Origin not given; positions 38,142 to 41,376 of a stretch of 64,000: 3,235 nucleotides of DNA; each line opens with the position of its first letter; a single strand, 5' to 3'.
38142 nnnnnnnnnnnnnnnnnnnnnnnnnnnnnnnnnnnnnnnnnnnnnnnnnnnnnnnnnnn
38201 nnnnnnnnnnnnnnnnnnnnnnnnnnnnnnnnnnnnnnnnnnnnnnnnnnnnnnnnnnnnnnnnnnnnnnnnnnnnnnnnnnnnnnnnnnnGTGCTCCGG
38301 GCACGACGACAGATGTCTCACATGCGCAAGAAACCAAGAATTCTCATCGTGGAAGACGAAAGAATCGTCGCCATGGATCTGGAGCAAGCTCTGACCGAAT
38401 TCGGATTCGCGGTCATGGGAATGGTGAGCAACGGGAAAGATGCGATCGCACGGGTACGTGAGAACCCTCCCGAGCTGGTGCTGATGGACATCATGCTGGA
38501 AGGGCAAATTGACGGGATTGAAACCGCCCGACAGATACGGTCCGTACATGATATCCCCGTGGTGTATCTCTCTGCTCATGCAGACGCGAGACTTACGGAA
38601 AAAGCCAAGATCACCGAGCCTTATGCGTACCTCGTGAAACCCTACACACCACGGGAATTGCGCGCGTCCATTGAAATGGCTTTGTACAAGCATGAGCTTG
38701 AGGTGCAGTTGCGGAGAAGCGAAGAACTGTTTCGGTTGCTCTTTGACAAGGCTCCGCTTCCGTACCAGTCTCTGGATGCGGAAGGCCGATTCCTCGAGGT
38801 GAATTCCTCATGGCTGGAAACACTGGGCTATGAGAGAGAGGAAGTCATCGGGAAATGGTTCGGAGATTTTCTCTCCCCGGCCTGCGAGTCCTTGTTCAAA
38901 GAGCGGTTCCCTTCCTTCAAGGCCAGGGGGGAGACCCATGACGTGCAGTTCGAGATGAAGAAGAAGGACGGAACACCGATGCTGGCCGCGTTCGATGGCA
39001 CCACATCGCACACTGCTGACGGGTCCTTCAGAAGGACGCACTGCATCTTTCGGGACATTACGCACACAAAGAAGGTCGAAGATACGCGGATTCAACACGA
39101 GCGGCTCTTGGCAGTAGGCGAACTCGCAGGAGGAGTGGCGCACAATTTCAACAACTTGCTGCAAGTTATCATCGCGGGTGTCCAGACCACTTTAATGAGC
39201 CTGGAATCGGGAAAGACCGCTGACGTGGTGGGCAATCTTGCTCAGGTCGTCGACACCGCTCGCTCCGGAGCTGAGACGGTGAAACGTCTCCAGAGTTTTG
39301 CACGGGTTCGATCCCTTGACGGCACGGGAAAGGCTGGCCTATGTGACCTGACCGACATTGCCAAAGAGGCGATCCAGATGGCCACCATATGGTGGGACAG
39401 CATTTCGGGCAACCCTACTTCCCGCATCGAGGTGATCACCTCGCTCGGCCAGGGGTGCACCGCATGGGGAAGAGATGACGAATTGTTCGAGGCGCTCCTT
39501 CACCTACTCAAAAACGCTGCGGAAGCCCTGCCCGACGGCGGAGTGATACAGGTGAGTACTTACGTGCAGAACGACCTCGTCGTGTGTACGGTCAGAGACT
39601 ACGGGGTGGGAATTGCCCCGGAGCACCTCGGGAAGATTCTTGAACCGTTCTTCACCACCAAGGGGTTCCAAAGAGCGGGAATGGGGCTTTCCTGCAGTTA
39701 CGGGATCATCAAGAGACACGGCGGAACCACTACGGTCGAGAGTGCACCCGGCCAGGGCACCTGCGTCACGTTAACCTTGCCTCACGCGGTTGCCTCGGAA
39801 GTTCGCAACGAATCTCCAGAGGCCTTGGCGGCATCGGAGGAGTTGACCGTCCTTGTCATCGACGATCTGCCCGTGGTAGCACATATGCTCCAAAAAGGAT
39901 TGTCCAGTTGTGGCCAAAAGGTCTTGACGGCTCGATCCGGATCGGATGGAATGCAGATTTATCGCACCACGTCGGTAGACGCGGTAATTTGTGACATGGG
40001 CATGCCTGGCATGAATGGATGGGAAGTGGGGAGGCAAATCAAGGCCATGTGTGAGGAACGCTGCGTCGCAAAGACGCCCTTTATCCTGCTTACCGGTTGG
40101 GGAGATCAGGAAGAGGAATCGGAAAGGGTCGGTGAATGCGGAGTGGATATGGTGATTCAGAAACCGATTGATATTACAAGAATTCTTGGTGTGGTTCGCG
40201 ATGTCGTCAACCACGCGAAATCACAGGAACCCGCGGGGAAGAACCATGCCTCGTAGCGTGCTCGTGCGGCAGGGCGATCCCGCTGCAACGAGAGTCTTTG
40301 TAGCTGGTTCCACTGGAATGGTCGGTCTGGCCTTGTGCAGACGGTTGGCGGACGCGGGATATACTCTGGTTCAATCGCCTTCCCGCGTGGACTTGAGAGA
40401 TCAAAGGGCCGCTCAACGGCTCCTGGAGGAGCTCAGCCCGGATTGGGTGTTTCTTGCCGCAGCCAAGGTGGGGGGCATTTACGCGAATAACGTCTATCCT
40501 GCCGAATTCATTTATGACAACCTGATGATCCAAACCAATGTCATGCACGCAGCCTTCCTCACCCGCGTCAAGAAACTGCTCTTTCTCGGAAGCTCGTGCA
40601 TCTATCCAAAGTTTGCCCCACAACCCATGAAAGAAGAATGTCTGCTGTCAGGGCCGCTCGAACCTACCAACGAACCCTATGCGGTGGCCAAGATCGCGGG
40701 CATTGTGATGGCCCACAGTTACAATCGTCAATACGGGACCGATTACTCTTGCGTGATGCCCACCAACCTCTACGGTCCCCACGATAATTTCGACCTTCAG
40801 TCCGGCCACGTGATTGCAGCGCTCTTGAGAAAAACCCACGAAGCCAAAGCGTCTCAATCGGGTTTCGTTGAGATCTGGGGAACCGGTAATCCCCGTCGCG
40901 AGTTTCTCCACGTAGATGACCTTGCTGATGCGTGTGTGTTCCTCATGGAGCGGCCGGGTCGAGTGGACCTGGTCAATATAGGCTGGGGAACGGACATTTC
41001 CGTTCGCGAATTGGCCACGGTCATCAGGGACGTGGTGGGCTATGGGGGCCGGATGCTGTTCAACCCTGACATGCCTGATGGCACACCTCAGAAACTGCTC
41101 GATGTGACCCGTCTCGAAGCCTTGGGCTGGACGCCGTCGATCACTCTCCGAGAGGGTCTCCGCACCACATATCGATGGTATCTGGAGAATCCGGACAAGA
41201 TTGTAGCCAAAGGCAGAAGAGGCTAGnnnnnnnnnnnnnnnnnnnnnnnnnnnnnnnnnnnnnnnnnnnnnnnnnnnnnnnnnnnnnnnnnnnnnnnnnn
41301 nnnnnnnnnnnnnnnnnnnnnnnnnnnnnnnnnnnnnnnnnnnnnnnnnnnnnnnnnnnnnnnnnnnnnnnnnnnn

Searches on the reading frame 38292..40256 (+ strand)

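Call 31: search_protein_families(library=pfam, max_evalue=0.001, proteins=[window:38292-40256:+])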
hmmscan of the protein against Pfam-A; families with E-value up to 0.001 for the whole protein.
window:38292-40256:+ (654 aa): 7 families
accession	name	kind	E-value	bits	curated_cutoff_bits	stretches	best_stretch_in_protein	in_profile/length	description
PF00072.30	Response_reg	-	4e-43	146.5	30.2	2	17-127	1-110/111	Response regulator receiver domain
PF02518.31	HATPase_c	-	8e-22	78.2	26.4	1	395-498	3-109/111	Histidine kinase-, DNA gyrase B-, and HSP90-like ATPase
PF13426.13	PAS_9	-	1.1e-13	51.8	27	1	162-258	8-103/103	PAS domain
PF00989.32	PAS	-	4.5e-08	33.5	22.6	1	146-256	2-113/113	PAS fold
PF08448.16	PAS_4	-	2.1e-07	31.6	23.1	1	151-260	1-109/110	PAS fold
PF13188.13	PAS_8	-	1.1e-05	25.6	21.8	1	145-198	1-55/65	PAS domain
PF08447.18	PAS_3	-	1.4e-05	25.7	25.6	1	168-245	2-81/89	PAS fold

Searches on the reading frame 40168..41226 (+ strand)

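Call 31: search_protein_families(library=pfam, max_evalue=0.001, proteins=[window:40168-41226:+])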
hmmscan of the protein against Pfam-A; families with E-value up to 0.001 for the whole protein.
window:40168-41226:+ (352 aa): 4 families
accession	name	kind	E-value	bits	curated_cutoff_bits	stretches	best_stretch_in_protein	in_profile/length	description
PF01370.27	Epimerase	-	5.7e-62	209.7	20.9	1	43-272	1-240/240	NAD dependent epimerase/dehydratase family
PF16363.11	GDP_Man_Dehyd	-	1.7e-20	74.2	27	1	73-333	58-331/332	GDP-mannose 4,6 dehydratase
PF04321.23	RmlD_sub_bind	-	3.2e-06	26.9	27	1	42-99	2-60/287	RmlD substrate binding domain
PF02719.21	Polysacc_synt_2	-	0.00022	20.9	20.2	0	74-140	61-126/293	Polysaccharide biosynthesis protein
